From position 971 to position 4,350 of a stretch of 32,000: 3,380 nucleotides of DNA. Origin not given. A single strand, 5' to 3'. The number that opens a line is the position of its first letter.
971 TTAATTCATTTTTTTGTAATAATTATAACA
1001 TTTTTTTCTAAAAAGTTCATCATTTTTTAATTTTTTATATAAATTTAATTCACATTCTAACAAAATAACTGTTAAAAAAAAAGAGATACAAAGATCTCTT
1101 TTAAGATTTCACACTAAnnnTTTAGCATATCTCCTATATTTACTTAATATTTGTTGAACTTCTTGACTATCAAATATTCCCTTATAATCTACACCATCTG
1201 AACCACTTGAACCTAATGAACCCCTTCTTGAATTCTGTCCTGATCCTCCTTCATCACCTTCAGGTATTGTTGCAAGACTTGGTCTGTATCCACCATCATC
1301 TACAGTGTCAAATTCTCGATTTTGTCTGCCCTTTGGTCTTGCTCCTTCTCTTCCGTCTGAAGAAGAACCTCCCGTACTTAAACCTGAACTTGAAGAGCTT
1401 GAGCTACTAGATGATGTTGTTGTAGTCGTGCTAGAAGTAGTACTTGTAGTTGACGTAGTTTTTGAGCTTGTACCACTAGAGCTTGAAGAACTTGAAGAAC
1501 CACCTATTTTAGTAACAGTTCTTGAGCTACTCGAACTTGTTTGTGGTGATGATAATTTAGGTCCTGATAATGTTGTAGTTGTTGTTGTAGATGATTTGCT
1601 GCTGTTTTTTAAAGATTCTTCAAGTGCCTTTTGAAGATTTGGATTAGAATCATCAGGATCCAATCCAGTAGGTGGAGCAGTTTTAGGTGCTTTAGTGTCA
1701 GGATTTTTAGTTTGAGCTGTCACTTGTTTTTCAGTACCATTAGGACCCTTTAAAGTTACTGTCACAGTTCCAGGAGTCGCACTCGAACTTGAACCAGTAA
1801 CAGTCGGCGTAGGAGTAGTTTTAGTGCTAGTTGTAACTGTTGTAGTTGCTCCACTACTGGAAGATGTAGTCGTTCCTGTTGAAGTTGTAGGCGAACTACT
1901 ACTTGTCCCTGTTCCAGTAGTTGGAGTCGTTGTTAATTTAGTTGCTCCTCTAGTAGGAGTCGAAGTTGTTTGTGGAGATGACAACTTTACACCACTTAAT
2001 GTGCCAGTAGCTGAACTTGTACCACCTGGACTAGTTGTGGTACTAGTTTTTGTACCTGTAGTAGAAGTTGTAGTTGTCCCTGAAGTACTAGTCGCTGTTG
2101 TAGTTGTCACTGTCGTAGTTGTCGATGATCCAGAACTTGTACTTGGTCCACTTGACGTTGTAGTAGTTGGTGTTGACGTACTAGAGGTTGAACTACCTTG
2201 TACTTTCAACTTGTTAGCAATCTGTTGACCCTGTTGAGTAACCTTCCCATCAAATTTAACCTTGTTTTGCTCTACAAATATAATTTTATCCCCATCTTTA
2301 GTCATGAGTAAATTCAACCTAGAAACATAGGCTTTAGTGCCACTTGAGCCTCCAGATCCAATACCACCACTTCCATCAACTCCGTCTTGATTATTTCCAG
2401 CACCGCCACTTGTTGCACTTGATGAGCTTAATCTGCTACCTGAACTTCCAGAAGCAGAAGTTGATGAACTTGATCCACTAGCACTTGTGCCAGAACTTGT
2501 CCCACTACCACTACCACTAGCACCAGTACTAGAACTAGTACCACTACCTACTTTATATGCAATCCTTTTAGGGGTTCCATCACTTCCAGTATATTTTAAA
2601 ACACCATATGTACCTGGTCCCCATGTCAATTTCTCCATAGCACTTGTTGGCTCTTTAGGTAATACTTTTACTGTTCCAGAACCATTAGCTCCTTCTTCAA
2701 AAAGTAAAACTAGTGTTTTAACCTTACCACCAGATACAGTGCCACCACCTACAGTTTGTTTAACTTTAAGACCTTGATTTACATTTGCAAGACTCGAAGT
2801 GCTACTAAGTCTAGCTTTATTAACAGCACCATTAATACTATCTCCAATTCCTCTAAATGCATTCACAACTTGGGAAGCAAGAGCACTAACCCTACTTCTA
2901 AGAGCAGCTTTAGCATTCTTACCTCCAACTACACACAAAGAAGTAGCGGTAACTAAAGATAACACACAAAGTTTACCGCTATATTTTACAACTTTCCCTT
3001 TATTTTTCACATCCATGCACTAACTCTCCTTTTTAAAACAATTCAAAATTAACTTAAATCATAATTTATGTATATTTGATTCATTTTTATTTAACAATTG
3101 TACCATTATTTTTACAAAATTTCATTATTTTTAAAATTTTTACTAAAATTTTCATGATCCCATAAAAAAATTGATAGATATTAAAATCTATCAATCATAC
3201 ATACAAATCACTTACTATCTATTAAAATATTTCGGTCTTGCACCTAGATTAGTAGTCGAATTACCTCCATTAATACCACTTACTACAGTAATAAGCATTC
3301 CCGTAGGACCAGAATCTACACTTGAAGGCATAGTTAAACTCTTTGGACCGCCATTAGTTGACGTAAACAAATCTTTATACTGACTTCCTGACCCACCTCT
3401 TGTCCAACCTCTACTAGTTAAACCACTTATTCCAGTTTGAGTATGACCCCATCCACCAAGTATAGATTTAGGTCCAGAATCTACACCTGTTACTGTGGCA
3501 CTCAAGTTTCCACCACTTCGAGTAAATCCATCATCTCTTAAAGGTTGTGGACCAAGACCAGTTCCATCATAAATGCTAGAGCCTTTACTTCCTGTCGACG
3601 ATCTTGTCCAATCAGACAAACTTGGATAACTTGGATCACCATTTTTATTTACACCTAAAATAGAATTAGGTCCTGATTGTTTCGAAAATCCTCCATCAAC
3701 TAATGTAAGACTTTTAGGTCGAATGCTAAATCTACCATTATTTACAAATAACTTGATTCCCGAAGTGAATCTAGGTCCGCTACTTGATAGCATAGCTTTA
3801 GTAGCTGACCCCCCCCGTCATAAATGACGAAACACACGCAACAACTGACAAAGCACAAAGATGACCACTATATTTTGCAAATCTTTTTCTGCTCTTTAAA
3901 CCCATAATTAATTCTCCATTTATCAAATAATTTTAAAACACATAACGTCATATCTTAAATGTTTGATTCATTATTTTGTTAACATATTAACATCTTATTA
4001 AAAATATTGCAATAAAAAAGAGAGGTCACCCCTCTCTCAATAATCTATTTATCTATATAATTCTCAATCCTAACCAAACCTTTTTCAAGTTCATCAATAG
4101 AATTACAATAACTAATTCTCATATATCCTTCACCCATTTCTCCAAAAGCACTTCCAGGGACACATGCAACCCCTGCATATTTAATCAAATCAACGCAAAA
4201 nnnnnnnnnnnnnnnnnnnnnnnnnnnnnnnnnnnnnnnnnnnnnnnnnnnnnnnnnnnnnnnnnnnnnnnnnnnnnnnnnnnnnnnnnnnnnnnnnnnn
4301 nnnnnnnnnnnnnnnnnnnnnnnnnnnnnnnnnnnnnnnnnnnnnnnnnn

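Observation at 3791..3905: G8 homopolymer interrupts a surface-protein gene at the conserved Gly-Gly of its signal peptide: candidate slipped-strand ON/OFF switch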

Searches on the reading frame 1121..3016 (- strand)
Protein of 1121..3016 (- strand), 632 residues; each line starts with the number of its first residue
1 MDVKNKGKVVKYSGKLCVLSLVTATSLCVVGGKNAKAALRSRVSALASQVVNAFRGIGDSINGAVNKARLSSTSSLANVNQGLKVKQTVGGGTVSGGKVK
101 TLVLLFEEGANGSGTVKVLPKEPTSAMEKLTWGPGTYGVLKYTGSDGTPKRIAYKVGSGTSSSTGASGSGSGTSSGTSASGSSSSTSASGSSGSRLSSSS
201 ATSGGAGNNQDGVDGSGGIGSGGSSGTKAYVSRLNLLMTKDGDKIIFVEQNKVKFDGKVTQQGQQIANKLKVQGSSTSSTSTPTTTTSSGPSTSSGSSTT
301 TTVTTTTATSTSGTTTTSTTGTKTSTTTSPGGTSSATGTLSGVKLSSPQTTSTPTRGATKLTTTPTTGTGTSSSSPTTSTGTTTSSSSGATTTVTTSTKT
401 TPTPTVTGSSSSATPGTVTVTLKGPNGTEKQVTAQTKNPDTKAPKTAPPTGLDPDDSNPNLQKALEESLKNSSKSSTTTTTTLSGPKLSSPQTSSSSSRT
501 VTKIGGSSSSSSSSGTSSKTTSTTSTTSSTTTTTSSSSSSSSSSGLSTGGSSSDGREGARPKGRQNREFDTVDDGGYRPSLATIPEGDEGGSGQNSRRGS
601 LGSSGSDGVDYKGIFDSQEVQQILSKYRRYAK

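Call 43: search_protein_families(library=pfam, proteins=[window:1121-3016:-], max_evalue=0.1)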
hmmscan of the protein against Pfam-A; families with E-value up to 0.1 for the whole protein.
window:1121-3016:- (632 aa): 0 families

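Call 48: list_cluster_members(proteins=[P0124, window:1121-3016:-, L001:8879-11098:+, L016:9354-9827:+])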
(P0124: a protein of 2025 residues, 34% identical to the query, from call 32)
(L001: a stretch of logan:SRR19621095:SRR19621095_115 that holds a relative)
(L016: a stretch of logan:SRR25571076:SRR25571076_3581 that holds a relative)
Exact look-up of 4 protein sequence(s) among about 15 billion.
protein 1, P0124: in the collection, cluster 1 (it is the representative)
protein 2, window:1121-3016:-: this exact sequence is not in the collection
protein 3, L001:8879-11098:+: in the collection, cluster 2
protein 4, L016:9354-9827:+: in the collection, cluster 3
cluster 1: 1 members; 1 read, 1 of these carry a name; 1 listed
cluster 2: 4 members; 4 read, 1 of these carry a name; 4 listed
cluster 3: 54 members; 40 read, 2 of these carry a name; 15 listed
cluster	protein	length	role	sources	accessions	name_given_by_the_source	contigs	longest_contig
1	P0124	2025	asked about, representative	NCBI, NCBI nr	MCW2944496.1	MAG: hypothetical protein JWR24_1213, partial [Actinoallomurus sp.] | hypothetical protein [Actinoallomurus sp.]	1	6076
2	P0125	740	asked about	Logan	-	-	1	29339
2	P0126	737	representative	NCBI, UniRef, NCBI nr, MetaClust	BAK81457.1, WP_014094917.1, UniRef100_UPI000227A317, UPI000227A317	hypothetical protein [Candidatus Arthromitus sp. SFB-rat-Yit] | hypothetical protein n=1 Tax=Candidatus Arthromitus sp. SFB-rat-Yit TaxID=1041504 ... | status=active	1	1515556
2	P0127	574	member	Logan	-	-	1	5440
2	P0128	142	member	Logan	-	-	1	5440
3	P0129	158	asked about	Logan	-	-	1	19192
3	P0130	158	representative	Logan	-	-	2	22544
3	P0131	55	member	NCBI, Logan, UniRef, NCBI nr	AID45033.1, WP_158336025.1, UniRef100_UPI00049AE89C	Hypothetical protein SFBmNL_01128 [Candidatus Arthromitus sp. SFB-mouse-NL] | hypothetical protein n=1 Tax=Candidatus Arthromitus sp. SFB-mouse-NL TaxID=1508644 ... | hypothetical protein [Candidatus Arthromitus sp. SFB-mouse-NL]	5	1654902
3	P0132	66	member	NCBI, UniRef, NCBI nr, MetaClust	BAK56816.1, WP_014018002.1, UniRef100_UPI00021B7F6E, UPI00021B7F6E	hypothetical protein SFBM_1052 [Candidatus Arthromitus sp. SFB-mouse-Japan] | hypothetical protein n=1 Tax=Candidatus Arthromitus sp. SFB-mouse TaxID=49118 ... | hypothetical protein [Candidatus Arthromitus sp. SFB-mouse]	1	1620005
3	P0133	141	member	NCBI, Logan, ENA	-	-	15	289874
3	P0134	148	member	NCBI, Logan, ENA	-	-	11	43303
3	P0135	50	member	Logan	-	-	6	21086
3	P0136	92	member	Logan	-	-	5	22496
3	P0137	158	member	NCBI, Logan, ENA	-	-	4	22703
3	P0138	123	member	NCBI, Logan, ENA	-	-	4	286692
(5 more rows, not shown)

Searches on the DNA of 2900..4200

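Call 52: search_rna_families(source=window, start=2900, end=4200, threshold=evalue, max_evalue=1)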
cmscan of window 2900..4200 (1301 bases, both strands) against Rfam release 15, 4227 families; matches with E-value up to 1: 0.
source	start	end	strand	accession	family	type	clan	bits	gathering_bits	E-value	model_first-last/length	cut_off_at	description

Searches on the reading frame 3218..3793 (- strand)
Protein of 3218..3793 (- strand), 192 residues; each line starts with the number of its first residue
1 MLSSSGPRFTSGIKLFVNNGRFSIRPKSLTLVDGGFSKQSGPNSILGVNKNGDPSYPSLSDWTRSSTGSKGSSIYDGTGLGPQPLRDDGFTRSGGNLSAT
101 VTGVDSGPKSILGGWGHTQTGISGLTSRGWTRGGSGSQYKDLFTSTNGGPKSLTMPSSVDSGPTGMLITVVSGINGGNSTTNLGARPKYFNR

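Call 10: list_cluster_members(proteins=[P0001, window:3218-3793:-, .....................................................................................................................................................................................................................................])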
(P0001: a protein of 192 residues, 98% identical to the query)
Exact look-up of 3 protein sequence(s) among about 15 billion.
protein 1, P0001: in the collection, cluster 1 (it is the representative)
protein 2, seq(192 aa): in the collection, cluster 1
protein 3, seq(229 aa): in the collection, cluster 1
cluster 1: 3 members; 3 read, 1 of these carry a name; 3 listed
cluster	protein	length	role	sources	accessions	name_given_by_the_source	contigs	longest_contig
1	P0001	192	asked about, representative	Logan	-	-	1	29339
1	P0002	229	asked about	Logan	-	-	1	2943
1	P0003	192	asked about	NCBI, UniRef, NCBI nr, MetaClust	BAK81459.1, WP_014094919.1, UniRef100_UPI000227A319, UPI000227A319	hypothetical protein [Candidatus Arthromitus sp. SFB-rat-Yit] | hypothetical protein n=1 Tax=Candidatus Arthromitus sp. SFB-rat-Yit TaxID=1041504 ... | status=active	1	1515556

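Call 11: find_encoding_contigs(protein=P0002, flank=6000, max_places=10)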
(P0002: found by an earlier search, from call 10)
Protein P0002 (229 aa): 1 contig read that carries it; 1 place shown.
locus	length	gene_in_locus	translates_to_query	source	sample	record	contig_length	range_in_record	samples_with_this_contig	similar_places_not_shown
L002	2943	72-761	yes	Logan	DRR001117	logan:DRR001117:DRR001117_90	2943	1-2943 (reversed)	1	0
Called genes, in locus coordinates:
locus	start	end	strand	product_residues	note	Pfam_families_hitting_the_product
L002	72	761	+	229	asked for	-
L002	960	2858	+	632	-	-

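Call 13: find_encoding_contigs(protein=P0003, flank=3000, max_places=10)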
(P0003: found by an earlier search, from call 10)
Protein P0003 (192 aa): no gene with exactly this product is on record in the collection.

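Call 32: search_protein_representatives(protein=window:3218-3793:-)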
Query: 192 residues. Proteins with E-value up to 0.001 (for the whole library): 2; up to 1e-10: 1; up to 1e-30: 1. The best 2 are listed.
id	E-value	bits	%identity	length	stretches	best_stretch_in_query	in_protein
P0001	7.0e-116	401.4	98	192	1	1-192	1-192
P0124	1.7e-06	44.5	34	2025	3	98-179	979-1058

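Call 43: search_protein_families(library=pfam, proteins=[P0124], max_evalue=0.1)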
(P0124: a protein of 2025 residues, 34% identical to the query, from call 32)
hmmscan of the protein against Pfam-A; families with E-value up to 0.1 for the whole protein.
P0124 (2025 aa): 0 families

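Call 63: predict_structure(protein=window:3218-3793:-)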
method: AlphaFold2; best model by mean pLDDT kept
length: 192 residues; sequences in the alignment: 1
mean_pLDDT: 35.2   pTM: 0.14
mean pLDDT of the five models: 35.2, 29.7, 29.2, 26.7, 26.0
residues with pLDDT >= 90: 0; 70-90: 0; 50-70: 0; < 50: 192
segments of 3 or more residues with pLDDT < 50: 1-192
pLDDT, mean of each block of 10 residues (from residue 1): 40 43 41 36 34 36 33 37 36 32 29 28 31 32 37 37 37 35 37 31
secondary structure, 60 per line:
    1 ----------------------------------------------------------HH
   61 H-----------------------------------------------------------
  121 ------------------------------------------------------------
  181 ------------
elements in order:

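Call 64: find_encoding_contigs(protein=P0127, flank=6000, max_places=5)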
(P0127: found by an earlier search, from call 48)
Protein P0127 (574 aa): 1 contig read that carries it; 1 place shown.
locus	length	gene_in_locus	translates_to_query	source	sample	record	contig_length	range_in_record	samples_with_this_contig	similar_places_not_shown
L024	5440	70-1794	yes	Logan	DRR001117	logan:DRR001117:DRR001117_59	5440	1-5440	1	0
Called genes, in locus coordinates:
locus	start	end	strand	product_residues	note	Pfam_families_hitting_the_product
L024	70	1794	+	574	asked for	-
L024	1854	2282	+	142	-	-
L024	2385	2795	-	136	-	-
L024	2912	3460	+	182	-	PF02698:DUF218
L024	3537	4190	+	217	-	PF01323:DSBA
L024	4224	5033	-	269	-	-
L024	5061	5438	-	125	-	?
